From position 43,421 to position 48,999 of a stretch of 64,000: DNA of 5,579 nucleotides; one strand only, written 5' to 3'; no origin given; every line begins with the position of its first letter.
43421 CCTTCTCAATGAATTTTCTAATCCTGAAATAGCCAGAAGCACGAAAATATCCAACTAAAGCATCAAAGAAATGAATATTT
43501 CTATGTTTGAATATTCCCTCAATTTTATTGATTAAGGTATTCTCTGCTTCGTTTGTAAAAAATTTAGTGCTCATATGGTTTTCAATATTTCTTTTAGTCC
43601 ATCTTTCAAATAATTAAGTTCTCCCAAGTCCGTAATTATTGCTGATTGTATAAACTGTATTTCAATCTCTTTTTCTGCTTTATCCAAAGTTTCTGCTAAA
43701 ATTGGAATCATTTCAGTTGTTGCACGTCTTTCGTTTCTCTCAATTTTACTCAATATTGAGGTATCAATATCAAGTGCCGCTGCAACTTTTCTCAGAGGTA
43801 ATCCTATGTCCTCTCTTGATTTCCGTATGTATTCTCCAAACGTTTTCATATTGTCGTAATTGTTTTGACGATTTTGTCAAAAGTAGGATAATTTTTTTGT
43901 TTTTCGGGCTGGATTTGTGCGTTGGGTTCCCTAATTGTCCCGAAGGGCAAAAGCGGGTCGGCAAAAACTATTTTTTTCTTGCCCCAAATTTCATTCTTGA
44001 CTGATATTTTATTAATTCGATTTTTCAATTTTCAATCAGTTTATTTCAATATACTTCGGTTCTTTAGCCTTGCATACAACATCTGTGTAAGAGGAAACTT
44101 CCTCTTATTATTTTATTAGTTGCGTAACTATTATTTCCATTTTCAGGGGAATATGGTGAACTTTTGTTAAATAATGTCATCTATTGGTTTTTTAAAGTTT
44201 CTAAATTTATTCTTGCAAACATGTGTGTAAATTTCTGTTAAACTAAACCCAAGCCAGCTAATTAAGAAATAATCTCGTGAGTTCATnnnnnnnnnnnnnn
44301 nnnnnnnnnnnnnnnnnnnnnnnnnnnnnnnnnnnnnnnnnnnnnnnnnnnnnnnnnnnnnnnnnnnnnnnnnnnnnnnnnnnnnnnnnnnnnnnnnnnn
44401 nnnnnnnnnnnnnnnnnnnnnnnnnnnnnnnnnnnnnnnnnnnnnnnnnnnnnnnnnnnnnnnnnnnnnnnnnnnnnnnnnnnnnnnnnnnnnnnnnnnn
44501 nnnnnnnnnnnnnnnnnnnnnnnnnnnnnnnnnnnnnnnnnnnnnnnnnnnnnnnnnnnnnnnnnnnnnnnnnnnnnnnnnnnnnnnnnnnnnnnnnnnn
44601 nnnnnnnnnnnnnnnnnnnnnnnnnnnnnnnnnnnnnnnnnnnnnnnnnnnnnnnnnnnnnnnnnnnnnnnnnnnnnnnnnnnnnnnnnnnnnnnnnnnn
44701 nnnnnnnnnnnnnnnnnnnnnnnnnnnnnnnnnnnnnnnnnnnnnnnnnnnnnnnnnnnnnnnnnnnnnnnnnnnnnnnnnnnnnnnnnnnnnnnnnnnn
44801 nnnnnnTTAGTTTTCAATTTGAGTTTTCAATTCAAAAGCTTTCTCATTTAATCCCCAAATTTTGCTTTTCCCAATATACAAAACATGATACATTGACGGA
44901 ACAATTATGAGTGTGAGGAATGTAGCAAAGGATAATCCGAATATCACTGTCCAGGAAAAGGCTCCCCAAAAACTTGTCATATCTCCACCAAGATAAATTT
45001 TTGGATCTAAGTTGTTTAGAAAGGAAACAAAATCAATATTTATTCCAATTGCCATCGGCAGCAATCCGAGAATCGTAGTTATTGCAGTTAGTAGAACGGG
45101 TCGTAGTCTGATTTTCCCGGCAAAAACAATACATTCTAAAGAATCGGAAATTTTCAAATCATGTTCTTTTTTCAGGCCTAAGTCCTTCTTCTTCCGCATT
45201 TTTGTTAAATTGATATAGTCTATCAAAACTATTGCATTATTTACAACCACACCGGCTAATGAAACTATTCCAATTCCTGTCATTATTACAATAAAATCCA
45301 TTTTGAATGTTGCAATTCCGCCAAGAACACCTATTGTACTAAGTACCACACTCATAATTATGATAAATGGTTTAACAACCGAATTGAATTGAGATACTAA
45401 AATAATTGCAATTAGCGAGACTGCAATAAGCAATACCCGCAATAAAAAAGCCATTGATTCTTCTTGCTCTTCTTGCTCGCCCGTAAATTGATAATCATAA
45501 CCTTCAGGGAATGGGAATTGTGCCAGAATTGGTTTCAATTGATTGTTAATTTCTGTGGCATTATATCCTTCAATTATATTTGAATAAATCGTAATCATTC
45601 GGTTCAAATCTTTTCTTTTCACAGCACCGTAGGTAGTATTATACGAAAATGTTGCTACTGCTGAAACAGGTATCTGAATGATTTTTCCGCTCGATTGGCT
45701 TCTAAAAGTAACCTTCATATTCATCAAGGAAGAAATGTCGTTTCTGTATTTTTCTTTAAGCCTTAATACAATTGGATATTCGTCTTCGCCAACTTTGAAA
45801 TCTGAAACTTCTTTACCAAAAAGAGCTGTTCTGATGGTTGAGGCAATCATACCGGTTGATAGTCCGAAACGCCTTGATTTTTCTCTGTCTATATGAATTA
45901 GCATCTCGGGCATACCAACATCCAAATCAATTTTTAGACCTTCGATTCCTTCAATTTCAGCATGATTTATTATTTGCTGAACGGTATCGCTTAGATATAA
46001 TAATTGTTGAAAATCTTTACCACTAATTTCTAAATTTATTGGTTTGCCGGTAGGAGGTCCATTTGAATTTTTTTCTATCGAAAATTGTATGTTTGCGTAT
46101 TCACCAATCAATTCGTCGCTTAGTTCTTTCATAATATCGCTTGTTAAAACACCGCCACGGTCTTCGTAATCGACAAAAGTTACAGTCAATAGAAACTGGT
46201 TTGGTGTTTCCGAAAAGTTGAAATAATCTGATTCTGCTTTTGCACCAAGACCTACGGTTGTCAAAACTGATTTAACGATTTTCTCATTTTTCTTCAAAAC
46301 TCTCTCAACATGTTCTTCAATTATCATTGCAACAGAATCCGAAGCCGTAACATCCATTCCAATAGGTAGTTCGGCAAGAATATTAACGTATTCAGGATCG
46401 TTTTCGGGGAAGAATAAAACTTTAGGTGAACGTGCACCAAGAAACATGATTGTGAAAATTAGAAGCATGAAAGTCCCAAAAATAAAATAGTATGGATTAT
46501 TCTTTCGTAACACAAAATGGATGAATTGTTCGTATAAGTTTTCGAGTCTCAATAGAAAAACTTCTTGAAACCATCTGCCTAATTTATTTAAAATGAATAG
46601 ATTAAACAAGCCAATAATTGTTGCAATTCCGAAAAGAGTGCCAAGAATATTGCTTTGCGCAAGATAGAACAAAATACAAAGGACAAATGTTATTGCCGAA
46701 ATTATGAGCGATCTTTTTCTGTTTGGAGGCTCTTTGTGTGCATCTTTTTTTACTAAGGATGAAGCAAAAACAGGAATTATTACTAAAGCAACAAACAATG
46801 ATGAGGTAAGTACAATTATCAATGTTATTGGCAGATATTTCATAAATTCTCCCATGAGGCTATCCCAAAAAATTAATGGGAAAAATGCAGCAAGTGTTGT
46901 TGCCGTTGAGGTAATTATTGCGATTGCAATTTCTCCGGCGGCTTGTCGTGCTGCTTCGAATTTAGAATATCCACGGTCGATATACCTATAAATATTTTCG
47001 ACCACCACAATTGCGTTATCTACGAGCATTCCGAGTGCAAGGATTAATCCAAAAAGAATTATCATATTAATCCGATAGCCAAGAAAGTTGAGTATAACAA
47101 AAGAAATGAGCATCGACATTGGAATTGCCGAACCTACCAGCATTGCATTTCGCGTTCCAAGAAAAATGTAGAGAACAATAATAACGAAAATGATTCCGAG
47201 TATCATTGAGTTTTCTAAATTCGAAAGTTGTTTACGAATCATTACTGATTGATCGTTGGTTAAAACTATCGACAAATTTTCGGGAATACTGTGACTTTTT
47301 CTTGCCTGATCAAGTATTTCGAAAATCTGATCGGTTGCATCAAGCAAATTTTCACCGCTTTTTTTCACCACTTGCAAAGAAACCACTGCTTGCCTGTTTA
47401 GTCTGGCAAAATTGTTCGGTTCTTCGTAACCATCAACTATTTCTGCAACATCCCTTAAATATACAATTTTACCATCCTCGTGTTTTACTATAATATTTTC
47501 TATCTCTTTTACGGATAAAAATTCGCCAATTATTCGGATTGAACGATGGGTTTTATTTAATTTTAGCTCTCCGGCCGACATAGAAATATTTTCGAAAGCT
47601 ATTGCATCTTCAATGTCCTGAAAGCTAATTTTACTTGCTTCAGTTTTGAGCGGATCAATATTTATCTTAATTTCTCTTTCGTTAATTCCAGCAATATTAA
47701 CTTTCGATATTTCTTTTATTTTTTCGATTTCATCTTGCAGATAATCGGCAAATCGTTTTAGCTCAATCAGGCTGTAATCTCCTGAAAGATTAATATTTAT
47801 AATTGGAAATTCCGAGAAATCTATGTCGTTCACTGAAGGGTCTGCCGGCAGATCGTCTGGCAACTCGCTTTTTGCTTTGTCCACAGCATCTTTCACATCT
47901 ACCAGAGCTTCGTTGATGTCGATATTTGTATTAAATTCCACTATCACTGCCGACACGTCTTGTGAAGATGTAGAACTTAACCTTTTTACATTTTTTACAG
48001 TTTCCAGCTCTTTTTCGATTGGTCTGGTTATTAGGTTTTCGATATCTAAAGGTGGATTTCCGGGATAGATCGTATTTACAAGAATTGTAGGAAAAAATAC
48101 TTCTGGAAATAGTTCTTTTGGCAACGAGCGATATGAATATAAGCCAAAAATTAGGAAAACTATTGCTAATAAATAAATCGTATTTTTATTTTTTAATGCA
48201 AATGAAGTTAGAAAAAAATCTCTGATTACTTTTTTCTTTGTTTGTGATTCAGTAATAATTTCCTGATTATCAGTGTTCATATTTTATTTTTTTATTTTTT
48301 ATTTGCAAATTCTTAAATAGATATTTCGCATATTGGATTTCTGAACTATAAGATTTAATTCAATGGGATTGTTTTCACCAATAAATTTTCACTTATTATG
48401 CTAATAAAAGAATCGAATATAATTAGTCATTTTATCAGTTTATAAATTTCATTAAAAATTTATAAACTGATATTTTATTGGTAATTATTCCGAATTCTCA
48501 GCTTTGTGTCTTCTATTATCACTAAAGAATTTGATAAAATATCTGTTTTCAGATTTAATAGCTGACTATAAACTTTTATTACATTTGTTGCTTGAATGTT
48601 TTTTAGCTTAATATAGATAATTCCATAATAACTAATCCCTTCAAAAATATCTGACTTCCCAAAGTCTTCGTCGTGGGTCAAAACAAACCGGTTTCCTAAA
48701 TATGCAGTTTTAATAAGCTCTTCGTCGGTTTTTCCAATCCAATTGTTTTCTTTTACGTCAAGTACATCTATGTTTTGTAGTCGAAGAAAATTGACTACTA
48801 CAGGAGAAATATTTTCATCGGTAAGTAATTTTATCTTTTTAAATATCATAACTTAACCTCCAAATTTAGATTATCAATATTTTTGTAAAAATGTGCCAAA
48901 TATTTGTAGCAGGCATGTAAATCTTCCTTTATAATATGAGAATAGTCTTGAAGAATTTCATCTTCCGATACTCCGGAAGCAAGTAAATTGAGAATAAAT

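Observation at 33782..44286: Non-canonical helicase-methylase-ATPase defence operon (XRE / PLD-SNF2 fusion / KilA-N / Eco57I-PglX-type MTase / ABC ATPase)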

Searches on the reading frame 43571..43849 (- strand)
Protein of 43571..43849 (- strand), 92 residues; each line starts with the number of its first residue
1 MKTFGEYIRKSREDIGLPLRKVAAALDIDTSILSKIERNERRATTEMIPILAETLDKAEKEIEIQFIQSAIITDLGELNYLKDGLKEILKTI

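Call 5: search_protein_families(library=pfam, proteins=[window:43571-43849:-], max_evalue=0.01)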
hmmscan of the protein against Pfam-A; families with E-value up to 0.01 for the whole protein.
window:43571-43849:- (92 aa): 4 families
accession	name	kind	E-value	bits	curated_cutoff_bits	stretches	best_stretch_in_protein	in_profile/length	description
PF01381.28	HTH_3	-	3.5e-08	33.8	23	1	8-58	1-51/55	Helix-turn-helix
PF13560.12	HTH_31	-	2.1e-05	25.2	27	1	4-56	2-55/64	Helix-turn-helix domain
PF12844.13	HTH_19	-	0.00023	21.5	30.2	1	5-56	1-52/64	Helix-turn-helix domain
PF13413.12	HTH_25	-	0.0016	18.6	24.6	1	7-40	1-34/62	Helix-turn-helix domain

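Call 6: search_protein_families(library=padloc, proteins=[window:43571-43849:-], max_evalue=0.01)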
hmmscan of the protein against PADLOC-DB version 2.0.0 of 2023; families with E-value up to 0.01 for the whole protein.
window:43571-43849:- (92 aa): 4 families
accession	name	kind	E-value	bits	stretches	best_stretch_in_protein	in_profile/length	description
PDLC02926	HTH_VI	-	2.2e-08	32.2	1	4-56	2-54/92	-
PDLC04142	capH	-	1.4e-06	27.3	1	2-61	5-60/103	capH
PDLC03953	RmrA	-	1.1e-05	22.8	1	3-56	5-58/373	-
PDLC03665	Control_protein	-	0.0011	17.1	1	4-56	9-62/77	control protein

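Call 15: search_protein_families(library=ncbifam, proteins=[window:43571-43849:-], max_evalue=0.001)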
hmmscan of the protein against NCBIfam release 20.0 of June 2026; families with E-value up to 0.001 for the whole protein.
window:43571-43849:- (92 aa): 2 families
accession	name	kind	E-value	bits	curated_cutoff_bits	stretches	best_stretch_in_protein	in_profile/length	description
TIGR00270.2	TIGR00270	equivalog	3e-05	23.9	110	1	3-69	75-134/159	multiprotein bridging factor aMBF1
NF041677.1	trans_regClgR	equivalog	0.00057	19.9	170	1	4-57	9-62/113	transcriptional regulator ClgR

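Call 68: search_protein_families(library=phrogs, proteins=[window:43571-43849:-], max_evalue=0.001)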
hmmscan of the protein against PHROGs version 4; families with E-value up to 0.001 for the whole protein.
window:43571-43849:- (92 aa): 5 families
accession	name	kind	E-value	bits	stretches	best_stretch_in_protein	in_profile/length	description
phrog_5823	-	transcription regulation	2.1e-06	28.1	1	2-56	5-60/404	transcriptional regulator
phrog_8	-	transcription regulation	5.1e-05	23.9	1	1-57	74-210/346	transcriptional regulator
phrog_4836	-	transcription regulation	0.00018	22.1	1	3-53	75-125/194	CII-like regulator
phrog_2967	-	transcription regulation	0.00029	21.4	1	1-58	8-65/225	transcriptional regulator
phrog_4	-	transcription regulation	0.00058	19.9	1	1-56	130-185/400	transcriptional repressor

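Call 98: search_solved_structures(query=window:43571-43849:-, max_evalue=0.01)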
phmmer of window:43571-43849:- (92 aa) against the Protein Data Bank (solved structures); distinct sequences matched with E-value up to 0.01: 4.
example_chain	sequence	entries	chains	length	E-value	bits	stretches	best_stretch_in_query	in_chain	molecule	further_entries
5woq_A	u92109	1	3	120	0.0001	26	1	3-57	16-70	Transcriptional regulator ClgR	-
9sf2_A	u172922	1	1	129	0.0077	20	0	5-57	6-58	Transcriptional regulator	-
3f51_A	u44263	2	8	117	0.0079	20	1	4-66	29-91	Clp gene regulator (ClgR)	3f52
8tac_A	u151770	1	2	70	0.0082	19.9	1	2-55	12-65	DBP48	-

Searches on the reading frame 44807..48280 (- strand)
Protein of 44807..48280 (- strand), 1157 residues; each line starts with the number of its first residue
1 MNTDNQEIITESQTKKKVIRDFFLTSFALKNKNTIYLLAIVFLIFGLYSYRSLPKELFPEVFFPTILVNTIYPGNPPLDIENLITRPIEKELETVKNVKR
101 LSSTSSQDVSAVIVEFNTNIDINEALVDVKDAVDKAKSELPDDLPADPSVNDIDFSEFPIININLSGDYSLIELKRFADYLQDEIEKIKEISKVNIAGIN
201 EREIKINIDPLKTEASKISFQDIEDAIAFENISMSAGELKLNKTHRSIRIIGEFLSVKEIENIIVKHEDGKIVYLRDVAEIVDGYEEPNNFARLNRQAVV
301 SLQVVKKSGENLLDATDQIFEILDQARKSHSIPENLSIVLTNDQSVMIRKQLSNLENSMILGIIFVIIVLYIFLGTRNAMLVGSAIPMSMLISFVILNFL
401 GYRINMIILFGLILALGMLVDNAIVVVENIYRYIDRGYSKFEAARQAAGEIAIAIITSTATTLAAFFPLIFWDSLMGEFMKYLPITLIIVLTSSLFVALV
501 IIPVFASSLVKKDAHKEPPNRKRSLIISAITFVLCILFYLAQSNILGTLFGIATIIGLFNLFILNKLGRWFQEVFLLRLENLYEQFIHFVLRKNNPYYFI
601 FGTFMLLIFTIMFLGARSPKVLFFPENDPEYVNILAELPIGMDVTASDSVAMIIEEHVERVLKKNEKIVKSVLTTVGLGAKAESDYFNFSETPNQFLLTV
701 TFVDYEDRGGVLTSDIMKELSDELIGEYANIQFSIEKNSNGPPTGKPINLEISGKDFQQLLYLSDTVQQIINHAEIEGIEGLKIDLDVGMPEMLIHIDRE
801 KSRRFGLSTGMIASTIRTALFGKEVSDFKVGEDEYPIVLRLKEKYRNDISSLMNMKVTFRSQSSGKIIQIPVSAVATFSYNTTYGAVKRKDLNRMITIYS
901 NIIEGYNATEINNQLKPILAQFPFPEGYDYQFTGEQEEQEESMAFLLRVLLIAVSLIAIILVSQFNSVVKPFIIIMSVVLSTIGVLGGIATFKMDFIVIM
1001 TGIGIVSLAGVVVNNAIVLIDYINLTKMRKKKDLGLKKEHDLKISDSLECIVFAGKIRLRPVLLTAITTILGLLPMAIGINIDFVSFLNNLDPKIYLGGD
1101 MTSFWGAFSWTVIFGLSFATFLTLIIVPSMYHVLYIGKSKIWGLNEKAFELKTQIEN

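Call 5: search_protein_families(library=pfam, proteins=[window:44807-48280:-], max_evalue=0.01)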
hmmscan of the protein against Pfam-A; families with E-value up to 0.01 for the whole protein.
window:44807-48280:- (1157 aa): 2 families
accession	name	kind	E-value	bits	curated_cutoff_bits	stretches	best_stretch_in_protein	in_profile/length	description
PF00873.25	ACR_tran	-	3.2e-188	628.1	28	1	25-1134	2-1020/1021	AcrB/AcrD/AcrF family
PF03176.21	MMPL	-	7e-08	32.2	20.5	2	313-509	104-302/333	MMPL family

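Call 6: search_protein_families(library=padloc, proteins=[window:44807-48280:-], max_evalue=0.01)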
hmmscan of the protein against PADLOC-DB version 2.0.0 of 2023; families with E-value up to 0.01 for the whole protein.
window:44807-48280:- (1157 aa): 2 families
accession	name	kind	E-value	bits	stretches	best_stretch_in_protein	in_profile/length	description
PDLC01452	Cmr6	-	0.0037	15.4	0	649-689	184-224/228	"CAS-III-B,CAS-III-C; effector_G7"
PDLC01274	Cmr6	-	0.0078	14.3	0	652-689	149-187/188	"CAS-III-B,CAS-III-C; effector_G7"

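Call 90: find_encoding_contigs(protein=window:44807-48280:-, flank=4000, max_places=10)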
Protein window:44807-48280:- (1157 aa): 23 contigs read that carry it; 2 places shown.
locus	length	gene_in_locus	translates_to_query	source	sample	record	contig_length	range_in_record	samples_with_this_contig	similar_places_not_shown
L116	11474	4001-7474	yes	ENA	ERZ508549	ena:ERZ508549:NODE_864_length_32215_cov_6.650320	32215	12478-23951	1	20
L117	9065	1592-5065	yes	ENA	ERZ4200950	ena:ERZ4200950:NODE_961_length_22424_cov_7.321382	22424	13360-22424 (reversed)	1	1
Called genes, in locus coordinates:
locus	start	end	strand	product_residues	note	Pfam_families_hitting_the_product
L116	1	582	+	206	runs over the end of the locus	PF00440:TetR_N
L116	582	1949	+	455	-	PF02321:OEP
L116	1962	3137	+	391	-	PF00364:Biotin_lipoyl (faint), PF25917:BSH_RND, PF25919:BSH_CusB (weak), PF25973:BSH_CzcB (faint), PF25984:BSH_YknX (weak), PF25893:HH_CzcB, PF25954:Beta-barrel_RND_2, PF25989:YknX_C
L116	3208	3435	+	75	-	PF04255:DUF433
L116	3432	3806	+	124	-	PF18478:PIN_10 (weak), PF18480:DUF5615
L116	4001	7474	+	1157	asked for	PF00873:ACR_tran, PF03176:MMPL (faint)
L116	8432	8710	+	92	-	PF01381:HTH_3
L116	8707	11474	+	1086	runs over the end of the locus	PF13091:PLDc_2, PF09565:RE_NgoFVII (weak), PF00176:SNF2-rel_dom (weak), PF00270:DEAD (faint), PF00176:SNF2-rel_dom (weak), PF00271:Helicase_C, PF22590:Cas3-like_C_2 (faint)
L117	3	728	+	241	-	?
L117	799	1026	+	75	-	PF04255:DUF433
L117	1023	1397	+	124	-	PF18478:PIN_10 (weak), PF18480:DUF5615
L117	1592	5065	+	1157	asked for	PF00873:ACR_tran, PF03176:MMPL (faint)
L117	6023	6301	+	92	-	PF01381:HTH_3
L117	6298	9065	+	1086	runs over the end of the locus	PF13091:PLDc_2, PF09565:RE_NgoFVII (weak), PF00176:SNF2-rel_dom (weak), PF00270:DEAD (faint), PF00176:SNF2-rel_dom (weak), PF00271:Helicase_C, PF22590:Cas3-like_C_2 (faint)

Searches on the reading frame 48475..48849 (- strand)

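Call 5: search_protein_families(library=pfam, proteins=[window:48475-48849:-], max_evalue=0.01)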
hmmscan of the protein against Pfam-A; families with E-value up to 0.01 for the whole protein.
window:48475-48849:- (124 aa): 2 families
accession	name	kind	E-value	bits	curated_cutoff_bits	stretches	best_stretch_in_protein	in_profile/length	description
PF18480.7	DUF5615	-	9.9e-19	67.7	23.8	1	7-114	2-109/110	Domain of unknown function (DUF5615)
PF18478.7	PIN_10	-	1e-05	26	26.2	1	7-65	2-64/84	PIN like domain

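Call 6: search_protein_families(library=padloc, proteins=[window:48475-48849:-], max_evalue=0.01)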
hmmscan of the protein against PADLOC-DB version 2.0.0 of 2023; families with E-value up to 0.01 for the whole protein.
window:48475-48849:- (124 aa): 0 families
